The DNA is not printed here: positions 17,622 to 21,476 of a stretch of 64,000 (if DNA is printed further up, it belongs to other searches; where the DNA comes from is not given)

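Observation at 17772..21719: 1184-aa zinc-ribbon / class-III cyclase / STAND-ATPase / TPR protein adjacent to a superinfection-immunity (Imm) family gene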

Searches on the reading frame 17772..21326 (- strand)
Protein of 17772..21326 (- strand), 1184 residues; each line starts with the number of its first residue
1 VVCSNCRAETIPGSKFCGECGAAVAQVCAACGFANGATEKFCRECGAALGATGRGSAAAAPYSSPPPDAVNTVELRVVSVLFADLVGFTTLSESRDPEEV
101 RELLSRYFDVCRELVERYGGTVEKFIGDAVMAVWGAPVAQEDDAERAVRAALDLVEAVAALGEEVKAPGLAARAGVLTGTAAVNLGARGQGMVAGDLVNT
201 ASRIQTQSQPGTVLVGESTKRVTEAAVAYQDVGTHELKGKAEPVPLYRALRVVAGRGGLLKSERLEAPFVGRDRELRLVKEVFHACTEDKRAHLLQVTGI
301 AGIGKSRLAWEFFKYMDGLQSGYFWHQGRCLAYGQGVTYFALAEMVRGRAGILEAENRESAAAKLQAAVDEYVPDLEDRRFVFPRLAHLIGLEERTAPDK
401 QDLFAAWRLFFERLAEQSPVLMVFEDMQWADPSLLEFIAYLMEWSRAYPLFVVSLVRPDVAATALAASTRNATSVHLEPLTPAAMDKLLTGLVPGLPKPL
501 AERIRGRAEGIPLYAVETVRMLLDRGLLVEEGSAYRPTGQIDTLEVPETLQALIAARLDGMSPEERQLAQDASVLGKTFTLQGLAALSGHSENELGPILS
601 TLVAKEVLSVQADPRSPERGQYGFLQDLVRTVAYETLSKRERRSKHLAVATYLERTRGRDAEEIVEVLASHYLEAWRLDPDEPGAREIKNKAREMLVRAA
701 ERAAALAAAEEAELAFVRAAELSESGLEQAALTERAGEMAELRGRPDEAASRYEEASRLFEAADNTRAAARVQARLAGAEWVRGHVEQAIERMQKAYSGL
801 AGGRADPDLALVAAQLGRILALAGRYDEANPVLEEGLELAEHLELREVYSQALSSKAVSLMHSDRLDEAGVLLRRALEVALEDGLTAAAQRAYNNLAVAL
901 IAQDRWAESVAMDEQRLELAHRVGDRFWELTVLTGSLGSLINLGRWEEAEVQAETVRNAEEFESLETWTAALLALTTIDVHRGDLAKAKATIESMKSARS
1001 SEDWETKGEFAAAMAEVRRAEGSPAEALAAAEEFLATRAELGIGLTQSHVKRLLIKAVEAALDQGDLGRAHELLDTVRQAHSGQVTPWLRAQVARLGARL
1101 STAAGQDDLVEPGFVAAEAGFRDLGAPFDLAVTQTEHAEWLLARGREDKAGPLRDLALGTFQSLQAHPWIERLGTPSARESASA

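Call 6: search_protein_families(library=pfam, proteins=[window:17772-21326:-], max_evalue=0.1)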
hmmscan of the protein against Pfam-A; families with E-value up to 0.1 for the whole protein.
window:17772-21326:- (1184 aa): 12 families
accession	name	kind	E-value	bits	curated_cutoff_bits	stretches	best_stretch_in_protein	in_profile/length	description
PF00211.25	Guanylate_cyc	-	3.1e-23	82.8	21.9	1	76-242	7-175/183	Adenylate and Guanylate cyclase catalytic domain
PF13191.12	AAA_16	-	4.1e-22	79.9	32.6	1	268-453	1-167/167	AAA ATPase domain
PF13424.12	TPR_12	-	2.9e-11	43.8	30.1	4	770-841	3-76/77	Tetratricopeptide repeat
PF12773.13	DZR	-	1.6e-08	35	27.3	1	3-46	1-45/45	Double zinc ribbon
PF13240.11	Zn_Ribbon_1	-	6.1e-07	29.5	25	2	3-23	2-22/23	zinc-ribbon domain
PF13176.12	TPR_7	-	7.1e-05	23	27.9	1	892-926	1-35/36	Tetratricopeptide repeat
PF17874.7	TPR_MalT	-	7.4e-05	22.6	45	1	720-899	29-210/336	MalT-like TPR region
PF13374.12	TPR_10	-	0.0045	17.4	27.5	1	892-922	4-34/42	Tetratricopeptide repeat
PF13401.12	AAA_22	-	0.0064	17.2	27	0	291-443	4-109/130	AAA domain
PF14938.12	SNAP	-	0.03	14.2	25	1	690-831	32-176/282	Soluble NSF attachment protein, SNAP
PF00515.34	TPR_1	-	0.037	14.3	27.8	0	851-879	2-30/34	Tetratricopeptide repeat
PF13431.12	TPR_17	-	0.057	14.2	24.4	0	805-829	8-32/34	Tetratricopeptide repeat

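Call 7: search_protein_families(library=ncbifam, proteins=[window:17772-21326:-], max_evalue=0.1)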
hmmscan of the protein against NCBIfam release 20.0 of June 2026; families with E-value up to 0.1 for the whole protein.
window:17772-21326:- (1184 aa): 6 families
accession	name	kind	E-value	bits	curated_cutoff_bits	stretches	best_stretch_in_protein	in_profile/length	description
TIGR03903.1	TOMM_kin_cyc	equivalog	1.9e-73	247.9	705.75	2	54-839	262-1045/1267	TOMM system kinase/cyclase fusion protein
NF058673.1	LipAdnlyCyLipJMY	equivalog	2.9e-10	39.4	800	1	77-241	295-441/449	bifunctional lipase/adenylate cyclase LipJ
NF053520.1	HK_Porph_FimS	equivalog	6.7e-05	21.3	600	1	818-992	92-267/618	sensor histidine kinase FimS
NF011149.0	PRK14559.1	equivalog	0.00038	19.3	374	1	1-51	2-53/642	serine/threonine phosphatase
NF053779.1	BT3442_fam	equivalog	0.064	12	940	1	737-838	149-250/563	BT3442 family protein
NF040959.1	MamA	equivalog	0.072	12.5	200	0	752-796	120-165/204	magnetosome protein MamA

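Call 8: search_protein_families(library=padloc, proteins=[window:17772-21326:-], max_evalue=0.1)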
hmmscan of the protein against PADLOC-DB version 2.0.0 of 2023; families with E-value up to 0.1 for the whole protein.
window:17772-21326:- (1184 aa): 10 families
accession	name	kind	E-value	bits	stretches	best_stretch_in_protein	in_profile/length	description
PDLC00734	PycC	-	8e-20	69.3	1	72-206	184-322/374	Pycsar cyclase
PDLC02367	PycC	-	9.7e-12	42.8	1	72-218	39-187/226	-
PDLC00766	PycC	-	1.1e-09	36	1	72-160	39-122/232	Pycsar cyclase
PDLC02370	PycC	-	2.2e-07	28.5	1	80-158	84-163/340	-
PDLC02366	PycC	-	4.2e-07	27.3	1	71-227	272-437/486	-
PDLC00764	PycC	-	2.2e-06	24.8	1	71-170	88-184/449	Pycsar cyclase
PDLC00765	PycC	-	3.5e-06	24.4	1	80-219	260-408/477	Pycsar cyclase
PDLC00761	PycC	-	0.001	16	1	76-152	105-177/438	Pycsar cyclase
PDLC01169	TPR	-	0.011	13.1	1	893-950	112-169/252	TPR repeats containing protein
PDLC02369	PycC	-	0.02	12.4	1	74-220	43-188/248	-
